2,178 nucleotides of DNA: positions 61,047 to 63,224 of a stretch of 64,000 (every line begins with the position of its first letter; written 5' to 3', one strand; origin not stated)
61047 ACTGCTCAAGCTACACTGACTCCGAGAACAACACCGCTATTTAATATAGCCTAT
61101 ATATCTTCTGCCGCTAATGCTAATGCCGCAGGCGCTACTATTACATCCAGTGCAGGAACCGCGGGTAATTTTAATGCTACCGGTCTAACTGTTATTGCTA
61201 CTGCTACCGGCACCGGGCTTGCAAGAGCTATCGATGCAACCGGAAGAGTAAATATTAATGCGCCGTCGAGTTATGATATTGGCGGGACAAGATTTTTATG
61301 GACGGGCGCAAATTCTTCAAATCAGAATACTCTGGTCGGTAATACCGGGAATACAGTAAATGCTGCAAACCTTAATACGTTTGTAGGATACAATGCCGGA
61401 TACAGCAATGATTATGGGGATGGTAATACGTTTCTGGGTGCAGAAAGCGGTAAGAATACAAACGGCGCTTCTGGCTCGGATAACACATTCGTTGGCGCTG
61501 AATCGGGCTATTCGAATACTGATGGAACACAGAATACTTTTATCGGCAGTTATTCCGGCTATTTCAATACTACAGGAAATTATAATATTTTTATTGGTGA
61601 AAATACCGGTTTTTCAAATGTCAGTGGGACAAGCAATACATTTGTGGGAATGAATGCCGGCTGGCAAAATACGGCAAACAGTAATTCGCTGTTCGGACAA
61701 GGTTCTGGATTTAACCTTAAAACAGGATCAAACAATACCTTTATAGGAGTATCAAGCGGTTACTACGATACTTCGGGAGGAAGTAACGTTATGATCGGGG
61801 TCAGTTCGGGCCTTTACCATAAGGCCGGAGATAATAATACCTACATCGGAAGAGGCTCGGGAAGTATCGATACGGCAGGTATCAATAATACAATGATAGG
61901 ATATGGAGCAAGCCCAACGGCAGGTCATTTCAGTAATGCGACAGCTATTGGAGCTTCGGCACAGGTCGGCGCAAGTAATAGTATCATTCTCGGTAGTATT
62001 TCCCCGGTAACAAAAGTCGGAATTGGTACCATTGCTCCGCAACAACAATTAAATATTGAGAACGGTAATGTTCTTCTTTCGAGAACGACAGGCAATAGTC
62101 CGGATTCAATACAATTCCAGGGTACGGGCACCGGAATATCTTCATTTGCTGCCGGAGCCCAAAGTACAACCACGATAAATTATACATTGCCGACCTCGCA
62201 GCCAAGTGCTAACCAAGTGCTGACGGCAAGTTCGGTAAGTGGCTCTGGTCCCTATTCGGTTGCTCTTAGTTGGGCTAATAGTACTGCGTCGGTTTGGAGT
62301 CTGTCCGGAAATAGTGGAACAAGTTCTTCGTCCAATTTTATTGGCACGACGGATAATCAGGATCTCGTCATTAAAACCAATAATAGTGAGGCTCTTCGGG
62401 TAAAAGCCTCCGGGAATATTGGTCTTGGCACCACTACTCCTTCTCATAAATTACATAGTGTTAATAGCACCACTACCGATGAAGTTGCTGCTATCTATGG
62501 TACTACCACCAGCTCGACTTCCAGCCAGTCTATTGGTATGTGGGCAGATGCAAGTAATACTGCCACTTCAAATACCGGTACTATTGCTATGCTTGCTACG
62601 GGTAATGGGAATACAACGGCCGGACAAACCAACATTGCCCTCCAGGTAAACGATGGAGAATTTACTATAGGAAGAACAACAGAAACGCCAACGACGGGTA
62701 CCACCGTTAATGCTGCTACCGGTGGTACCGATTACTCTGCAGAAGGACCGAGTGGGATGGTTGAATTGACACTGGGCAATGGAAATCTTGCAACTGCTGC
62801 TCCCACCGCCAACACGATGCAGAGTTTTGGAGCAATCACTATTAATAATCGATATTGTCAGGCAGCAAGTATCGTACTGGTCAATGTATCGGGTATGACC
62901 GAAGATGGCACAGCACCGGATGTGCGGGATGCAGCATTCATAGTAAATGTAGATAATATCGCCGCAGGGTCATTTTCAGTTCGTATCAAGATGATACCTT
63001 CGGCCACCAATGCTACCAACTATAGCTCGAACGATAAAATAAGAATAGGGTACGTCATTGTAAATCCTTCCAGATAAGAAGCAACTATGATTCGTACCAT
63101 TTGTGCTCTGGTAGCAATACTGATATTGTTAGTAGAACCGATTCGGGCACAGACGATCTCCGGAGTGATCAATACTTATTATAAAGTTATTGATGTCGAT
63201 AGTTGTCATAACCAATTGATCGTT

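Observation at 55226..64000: ECF sigma factor, BNR/Ycf48-like anti-sigma factor, a 2065-aa repeat protein with tail-fibre-like repeats, and a Gly-rich secreted protein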

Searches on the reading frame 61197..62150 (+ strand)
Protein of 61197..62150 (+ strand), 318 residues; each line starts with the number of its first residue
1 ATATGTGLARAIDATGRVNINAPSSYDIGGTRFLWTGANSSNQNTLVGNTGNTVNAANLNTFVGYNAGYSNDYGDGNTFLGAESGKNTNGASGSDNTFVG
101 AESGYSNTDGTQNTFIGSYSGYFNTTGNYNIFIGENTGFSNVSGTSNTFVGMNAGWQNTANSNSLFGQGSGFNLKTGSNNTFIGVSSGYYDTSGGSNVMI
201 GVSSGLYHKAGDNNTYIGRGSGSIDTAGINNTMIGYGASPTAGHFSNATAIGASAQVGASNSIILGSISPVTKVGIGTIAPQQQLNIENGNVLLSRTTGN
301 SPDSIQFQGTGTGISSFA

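Call 50: search_solved_structures(query=window:61197-62150:+, max_evalue=10, show_alignments=2)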
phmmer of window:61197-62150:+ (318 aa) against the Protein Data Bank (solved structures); distinct sequences matched with E-value up to 10: 1.
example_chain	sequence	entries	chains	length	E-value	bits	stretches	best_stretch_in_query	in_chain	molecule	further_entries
3ixc_A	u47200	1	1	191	0.1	15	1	147-245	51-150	Hexapeptide transferase family protein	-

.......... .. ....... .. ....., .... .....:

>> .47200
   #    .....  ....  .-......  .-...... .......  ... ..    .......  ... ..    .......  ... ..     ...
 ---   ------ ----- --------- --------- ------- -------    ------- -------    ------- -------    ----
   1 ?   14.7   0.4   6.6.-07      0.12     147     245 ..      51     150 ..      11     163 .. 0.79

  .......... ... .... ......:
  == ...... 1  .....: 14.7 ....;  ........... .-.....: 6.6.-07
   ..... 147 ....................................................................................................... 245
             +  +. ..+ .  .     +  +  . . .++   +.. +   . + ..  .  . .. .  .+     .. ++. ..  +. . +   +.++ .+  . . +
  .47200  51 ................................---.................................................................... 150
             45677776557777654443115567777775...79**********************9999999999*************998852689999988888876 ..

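Call 52: search_protein_families(library=pfam, proteins=[window:61197-62150:+], max_evalue=10)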
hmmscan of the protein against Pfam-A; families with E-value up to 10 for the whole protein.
window:61197-62150:+ (318 aa): 0 families

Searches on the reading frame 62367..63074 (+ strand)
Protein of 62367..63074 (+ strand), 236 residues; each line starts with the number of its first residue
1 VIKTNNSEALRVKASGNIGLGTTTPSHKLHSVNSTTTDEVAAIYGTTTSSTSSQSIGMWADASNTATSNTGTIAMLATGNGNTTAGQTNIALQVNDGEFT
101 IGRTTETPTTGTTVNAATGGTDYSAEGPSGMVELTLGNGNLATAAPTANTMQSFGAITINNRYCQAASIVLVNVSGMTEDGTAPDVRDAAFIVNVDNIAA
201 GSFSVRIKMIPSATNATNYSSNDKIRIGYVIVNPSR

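Call 41: predict_structure(alignment_id=A1)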
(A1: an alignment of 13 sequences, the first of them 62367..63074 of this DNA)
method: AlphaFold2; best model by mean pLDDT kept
length: 236 residues; sequences in the alignment: 13
mean_pLDDT: 55.8   pTM: 0.49
mean pLDDT of the five models: 55.8, 52.0, 50.1, 50.0, 46.7
residues with pLDDT >= 90: 2; 70-90: 92; 50-70: 16; < 50: 126
segments of 3 or more residues with pLDDT < 50: 1-122, 234-236
pLDDT, mean of each block of 10 residues (from residue 1): 31 40 40 38 40 38 38 36 35 29 30 38 55 84 82 79 72 80 81 70 80 85 83 56
secondary structure, 60 per line:
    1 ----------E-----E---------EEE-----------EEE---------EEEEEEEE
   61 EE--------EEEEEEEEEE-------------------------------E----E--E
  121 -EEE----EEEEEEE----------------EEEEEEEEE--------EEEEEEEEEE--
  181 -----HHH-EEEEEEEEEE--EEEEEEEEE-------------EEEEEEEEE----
elements in order: E27-29 E41-43 E53-62 E71-80 E122-124 E129-135 E152-160 E169-178 E190-199 E202-210 E224-232

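Call 43: fold_search(model_id=the predicted structure, library=pdb)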
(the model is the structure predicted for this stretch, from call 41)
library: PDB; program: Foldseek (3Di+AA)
matches with E <= 10: 176; with E <= 0.001: 0
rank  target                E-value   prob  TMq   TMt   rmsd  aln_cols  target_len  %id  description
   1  5n2b_B                1.7e-01  0.87  0.28  0.44   7.5       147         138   13  The crystal structure of Burkholderia pseudomallei antigen and type I fimbria protein BPSL1626. (released 2018-01-17)
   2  5n2b_A                2.3e-01  0.33  0.22  0.32  10.2       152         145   16  The crystal structure of Burkholderia pseudomallei antigen and type I fimbria protein BPSL1626. (released 2018-01-17)
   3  1usq_F                2.8e-01  0.38  0.24  0.34   7.8       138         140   14  Complex of E. Coli DraE adhesin with Chloramphenicol (released 2004-08-31)
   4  4y9v_A                3.5e-01  0.35  0.22  0.11   6.1       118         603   12  Gp54 tailspike of Acinetobacter baumannii bacteriophage AP22 in complex with A. baumannii capsular saccharide (released 2017-02-01)
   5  4ru5_C                3.9e-01  0.30  0.21  0.10   6.6       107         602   13  Crystal Structure of the Pseudomonas phage phi297 tailspike gp61 (released 2015-11-18)
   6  8u5f_H                4.9e-01  0.09  0.19  0.17  18.9       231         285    7  Crystal Structure of Trypsinized Clostridium perfringens Enterotoxin (released 2023-09-27)
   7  2bcm_C                6.4e-01  0.23  0.24  0.33   7.5       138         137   11  DaaE adhesin (released 2005-11-01)
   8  4im8                  6.4e-01  0.15  0.18  0.20   8.1        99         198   15  low resolution crystal structure of mouse RAGE (released 2013-08-14)
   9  7eeb_H                7.1e-01  0.13  0.16  0.06   8.7       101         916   13  Structure of the CatSpermasome (released 2021-07-28)
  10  5swk_D                7.5e-01  0.44  0.20  0.40   5.3        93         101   12  Crystal structure of p53 epitope-scaffold based on a inhibitor of cysteine proteases in complex with human MDM2 (released 2017-10-18)
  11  2ed6_A                7.5e-01  0.18  0.23  0.29   7.5       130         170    8  Crystal Structure of Envelope Protein VP28 from White Spot Syndrome Virus (WSSV) (released 2007-06-05)
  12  4dy5_C                7.5e-01  0.15  0.19  0.35  12.3       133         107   12  Crystal structure of Salmonella Typhimurium PliG, a periplasmic lysozyme inhibitor of g-type lysozyme (released 2012-06-13)
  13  6ey4                  7.5e-01  0.05  0.12  0.07  18.8       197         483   12  Periplasmic domain (residues 36-513) of GldM (released 2018-02-07)
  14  6xq6_B                7.9e-01  0.15  0.18  0.20   9.2       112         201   12  Receptor for Advanced Glycation End Products VC1 domain in complex with Fragment 11 (released 2021-07-14)
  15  6xq6_A                7.9e-01  0.15  0.18  0.20   8.6       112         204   11  Receptor for Advanced Glycation End Products VC1 domain in complex with Fragment 11 (released 2021-07-14)
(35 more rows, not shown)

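Call 76: search_protein_representatives(alignment_id=A1)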
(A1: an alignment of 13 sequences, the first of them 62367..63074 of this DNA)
Query: 13 sequences, 236 profile positions. Proteins with E-value up to 0.001 (for the whole library): 234; up to 1e-10: 82; up to 1e-30: 52. The best 150 are listed.
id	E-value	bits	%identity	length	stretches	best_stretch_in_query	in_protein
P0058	2.9e-127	439.2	-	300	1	1-236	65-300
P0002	6.3e-127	438.1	-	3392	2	2-236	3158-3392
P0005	2.4e-125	432.9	-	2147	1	1-236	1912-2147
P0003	5.9e-125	431.7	-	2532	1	1-236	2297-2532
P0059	6.9e-124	428.2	-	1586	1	1-236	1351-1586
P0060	1.8e-123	426.9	-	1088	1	1-236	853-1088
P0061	3.7e-122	422.5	-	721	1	2-236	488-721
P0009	8.7e-122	421.3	-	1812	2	1-236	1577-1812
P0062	3.4e-117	406.3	-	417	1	1-236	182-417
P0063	2.4e-115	400.2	-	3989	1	11-236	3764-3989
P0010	1.2e-114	397.9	-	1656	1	1-236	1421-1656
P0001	7.8e-112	388.8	-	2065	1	5-236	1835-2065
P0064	1.1e-110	385.0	-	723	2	13-236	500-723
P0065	2.1e-110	384.1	-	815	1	4-236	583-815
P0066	2.6e-108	377.2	-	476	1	6-236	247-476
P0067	1.8e-93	328.7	-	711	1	13-235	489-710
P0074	1.8e-75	269.7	-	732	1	16-236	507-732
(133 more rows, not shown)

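Call 78: find_encoding_contigs(protein=P0064, flank=8000, max_places=2)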
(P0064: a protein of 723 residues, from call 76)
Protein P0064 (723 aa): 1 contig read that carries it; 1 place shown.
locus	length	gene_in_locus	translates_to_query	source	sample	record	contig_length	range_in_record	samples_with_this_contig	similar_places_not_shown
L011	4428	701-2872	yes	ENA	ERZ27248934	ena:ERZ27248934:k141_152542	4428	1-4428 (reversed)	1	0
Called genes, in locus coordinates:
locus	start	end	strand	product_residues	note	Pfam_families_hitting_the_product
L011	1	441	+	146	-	?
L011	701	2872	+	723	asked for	-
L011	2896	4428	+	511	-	?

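Call 89: fold_search(model_id=the predicted structure, library=viral)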
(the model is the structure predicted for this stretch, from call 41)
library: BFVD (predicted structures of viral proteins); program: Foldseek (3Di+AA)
matches with E <= 10: 297; with E <= 0.001: 12
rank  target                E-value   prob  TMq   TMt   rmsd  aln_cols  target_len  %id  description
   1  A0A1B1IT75            3.2e-07  1.00  0.29  0.08  22.9       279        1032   15  (no name in the UniProt tables at hand)
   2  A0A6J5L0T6            9.2e-06  1.00  0.29  0.40  12.6       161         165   19  Uncharacterized protein [uncultured Caudovirales phage]
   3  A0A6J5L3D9            9.7e-06  1.00  0.28  0.24  27.9       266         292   16  Uncharacterized protein [uncultured Caudovirales phage]
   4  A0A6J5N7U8            1.1e-05  1.00  0.31  0.25  18.2       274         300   14  Uncharacterized protein [uncultured Caudovirales phage]
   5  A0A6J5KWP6            1.6e-05  1.00  0.28  0.20  22.6       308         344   15  Uncharacterized protein [uncultured Caudovirales phage]
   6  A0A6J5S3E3            1.7e-05  1.00  0.32  0.33  16.0       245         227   20  Uncharacterized protein [uncultured Caudovirales phage]
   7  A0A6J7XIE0            2.7e-05  1.00  0.30  0.47   5.4       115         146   20  Uncharacterized protein [uncultured Caudovirales phage]
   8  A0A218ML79            3.0e-05  1.00  0.35  0.26  18.2       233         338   16  Uncharacterized protein [uncultured virus]
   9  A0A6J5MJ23            4.4e-05  1.00  0.29  0.43   5.1       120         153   18  Uncharacterized protein [uncultured Caudovirales phage]
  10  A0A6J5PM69            5.4e-05  1.00  0.32  0.19  16.1       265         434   13  Uncharacterized protein [uncultured Caudovirales phage]
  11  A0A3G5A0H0            6.4e-05  1.00  0.30  0.34  17.2       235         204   17  Uncharacterized protein [Faunusvirus sp.]
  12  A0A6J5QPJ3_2          3.6e-04  1.00  0.24  0.08  15.1       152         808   18  Uncharacterized protein [uncultured Caudovirales phage]
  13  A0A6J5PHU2            2.1e-03  1.00  0.27  0.34   5.0       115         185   16  Uncharacterized protein [uncultured Caudovirales phage]
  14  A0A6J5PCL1            4.3e-03  0.60  0.20  0.10  20.2       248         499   20  K1 capsule-specific polysaccharide lyase C-terminal domain-containing protein [uncultured Caudovirales phage]
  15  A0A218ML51            4.6e-03  1.00  0.30  0.10   4.9       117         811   18  Putative YadA domain-containing structural protein [uncultured virus]
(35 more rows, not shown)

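Call 109: find_encoding_contigs(protein=P0067, flank=8000, max_places=2)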
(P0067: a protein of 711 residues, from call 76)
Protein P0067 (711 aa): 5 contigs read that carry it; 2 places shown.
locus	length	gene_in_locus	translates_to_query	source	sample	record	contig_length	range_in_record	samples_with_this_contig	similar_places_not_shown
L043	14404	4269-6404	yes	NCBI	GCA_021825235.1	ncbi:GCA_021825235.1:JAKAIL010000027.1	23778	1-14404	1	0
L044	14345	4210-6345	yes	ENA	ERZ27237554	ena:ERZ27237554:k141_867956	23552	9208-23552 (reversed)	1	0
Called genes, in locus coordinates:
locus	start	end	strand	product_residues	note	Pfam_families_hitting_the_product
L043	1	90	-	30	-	?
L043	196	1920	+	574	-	PF18962:Por_Secre_tail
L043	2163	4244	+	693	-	PF26696:PTL_trimer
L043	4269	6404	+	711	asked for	PF26696:PTL_trimer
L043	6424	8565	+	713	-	PF26696:PTL_trimer, PF21300:LbR_Ice_bind (faint)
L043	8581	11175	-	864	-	PF17764:PriA_3primeBD, PF00270:DEAD, PF04851:ResIII, PF18319:Zn_ribbon_PriA, PF00271:Helicase_C, PF18074:PriA_C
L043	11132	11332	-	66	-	-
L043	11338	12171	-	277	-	PF03309:Pan_kinase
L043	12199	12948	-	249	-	PF03099:BPL_LplA_LipB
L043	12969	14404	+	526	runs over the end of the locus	-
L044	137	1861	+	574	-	PF18962:Por_Secre_tail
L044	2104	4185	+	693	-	PF26696:PTL_trimer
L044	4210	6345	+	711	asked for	PF26696:PTL_trimer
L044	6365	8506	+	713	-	PF26696:PTL_trimer, PF21300:LbR_Ice_bind (faint)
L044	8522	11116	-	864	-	PF17764:PriA_3primeBD, PF00270:DEAD, PF04851:ResIII, PF18319:Zn_ribbon_PriA, PF00271:Helicase_C, PF18074:PriA_C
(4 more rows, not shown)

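Call 110: find_encoding_contigs(protein=P0074, flank=8000, max_places=2)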
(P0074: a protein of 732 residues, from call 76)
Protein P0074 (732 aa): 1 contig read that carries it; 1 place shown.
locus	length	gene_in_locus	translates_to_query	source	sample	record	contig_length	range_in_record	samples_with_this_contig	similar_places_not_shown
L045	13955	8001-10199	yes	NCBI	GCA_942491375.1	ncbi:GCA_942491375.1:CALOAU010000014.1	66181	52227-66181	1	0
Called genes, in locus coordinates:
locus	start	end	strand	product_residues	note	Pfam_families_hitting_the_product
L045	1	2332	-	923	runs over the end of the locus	PF03412:Peptidase_C39, PF00664:ABC_membrane, PF00005:ABC_tran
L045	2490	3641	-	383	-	PF25973:BSH_CzcB (faint)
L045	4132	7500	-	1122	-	PF13191:AAA_16, PF13401:AAA_22 (weak)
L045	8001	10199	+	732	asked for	PF26696:PTL_trimer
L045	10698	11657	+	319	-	PF18962:Por_Secre_tail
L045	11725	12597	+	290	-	-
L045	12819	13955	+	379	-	?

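Call 111: search_protein_families(library=pfam, proteins=[P0067, P0074, L043:196-1920:+, L045:10698-11657:+, L043:6424-8565:+], max_evalue=0.01)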
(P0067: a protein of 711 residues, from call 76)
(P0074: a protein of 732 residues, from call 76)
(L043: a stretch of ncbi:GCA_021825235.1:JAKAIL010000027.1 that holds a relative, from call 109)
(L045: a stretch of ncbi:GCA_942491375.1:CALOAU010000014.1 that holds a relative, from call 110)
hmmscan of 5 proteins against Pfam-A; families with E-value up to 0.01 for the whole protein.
P0067 (711 aa): 1 family
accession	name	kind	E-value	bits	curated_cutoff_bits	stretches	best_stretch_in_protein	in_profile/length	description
PF21300.2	LbR_Ice_bind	-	0.0084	16.6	30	0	315-389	8-81/97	Grass antifreeze beta roll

P0074 (732 aa): 0 families

L043:196-1920:+ (574 aa): 1 family
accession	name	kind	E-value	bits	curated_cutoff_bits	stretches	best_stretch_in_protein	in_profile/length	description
PF18962.6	Por_Secre_tail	-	4.4e-10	40.1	27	1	496-572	2-75/75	Secretion system C-terminal sorting domain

L045:10698-11657:+ (319 aa): 1 family
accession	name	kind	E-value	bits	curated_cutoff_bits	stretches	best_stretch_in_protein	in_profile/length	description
PF18962.6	Por_Secre_tail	-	2.2e-08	34.7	27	1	241-317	3-75/75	Secretion system C-terminal sorting domain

L043:6424-8565:+ (713 aa): 1 family
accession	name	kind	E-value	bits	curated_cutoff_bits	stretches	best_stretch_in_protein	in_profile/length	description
PF21300.2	LbR_Ice_bind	-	2.1e-06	28.2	30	1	308-391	14-95/97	Grass antifreeze beta roll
